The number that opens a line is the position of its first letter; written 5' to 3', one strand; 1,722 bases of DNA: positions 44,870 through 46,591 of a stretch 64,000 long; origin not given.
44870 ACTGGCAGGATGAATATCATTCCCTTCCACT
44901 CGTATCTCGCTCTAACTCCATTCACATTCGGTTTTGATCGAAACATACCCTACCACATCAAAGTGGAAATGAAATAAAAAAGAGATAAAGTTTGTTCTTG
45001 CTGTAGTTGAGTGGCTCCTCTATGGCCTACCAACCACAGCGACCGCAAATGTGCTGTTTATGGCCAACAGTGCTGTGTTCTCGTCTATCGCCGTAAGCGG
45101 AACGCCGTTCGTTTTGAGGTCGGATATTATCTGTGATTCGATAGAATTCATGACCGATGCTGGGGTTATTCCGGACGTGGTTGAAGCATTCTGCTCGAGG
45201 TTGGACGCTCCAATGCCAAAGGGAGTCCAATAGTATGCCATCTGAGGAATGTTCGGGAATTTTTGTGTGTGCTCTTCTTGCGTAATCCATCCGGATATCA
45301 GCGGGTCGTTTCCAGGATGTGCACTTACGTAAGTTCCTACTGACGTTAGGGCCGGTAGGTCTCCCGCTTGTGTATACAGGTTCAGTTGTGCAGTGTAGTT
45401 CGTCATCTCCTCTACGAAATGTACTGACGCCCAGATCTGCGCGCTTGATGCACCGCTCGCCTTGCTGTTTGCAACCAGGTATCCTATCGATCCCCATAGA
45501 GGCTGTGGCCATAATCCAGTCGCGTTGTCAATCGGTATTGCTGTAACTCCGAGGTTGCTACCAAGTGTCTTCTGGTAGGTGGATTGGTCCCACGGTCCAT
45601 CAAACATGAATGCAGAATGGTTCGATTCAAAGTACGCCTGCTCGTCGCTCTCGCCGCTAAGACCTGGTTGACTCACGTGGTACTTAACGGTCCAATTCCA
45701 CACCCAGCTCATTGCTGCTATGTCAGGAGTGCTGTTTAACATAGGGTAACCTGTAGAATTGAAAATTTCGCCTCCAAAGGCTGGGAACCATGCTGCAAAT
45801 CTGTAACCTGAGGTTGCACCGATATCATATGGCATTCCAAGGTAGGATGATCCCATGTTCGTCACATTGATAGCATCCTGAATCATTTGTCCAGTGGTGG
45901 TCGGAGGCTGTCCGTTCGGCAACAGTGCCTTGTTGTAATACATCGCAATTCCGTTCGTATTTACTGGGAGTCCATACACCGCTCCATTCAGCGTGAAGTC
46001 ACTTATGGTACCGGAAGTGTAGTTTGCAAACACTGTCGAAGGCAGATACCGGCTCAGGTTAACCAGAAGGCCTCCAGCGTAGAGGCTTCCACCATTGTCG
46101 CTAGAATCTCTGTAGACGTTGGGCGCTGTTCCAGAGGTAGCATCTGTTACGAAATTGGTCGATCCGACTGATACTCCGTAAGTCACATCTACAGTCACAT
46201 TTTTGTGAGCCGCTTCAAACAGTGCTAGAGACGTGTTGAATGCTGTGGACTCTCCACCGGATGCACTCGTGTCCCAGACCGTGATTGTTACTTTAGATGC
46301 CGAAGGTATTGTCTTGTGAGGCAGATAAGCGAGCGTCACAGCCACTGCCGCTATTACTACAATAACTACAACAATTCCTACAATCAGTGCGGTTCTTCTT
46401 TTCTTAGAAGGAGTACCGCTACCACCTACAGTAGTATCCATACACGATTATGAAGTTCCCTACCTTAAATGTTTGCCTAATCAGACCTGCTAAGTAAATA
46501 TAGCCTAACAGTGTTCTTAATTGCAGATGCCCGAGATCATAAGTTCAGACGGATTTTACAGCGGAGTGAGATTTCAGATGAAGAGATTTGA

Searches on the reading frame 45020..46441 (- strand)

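Call 6: search_protein_families(library=pfam, proteins=[window:45020-46441:-], max_evalue=0.01)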
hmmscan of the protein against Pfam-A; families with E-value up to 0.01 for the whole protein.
window:45020-46441:- (473 aa): 1 family
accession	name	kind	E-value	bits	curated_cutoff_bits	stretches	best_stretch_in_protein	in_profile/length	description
PF13416.11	SBP_bac_8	-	2.6e-25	90.2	27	1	75-369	6-266/279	Bacterial extracellular solute-binding protein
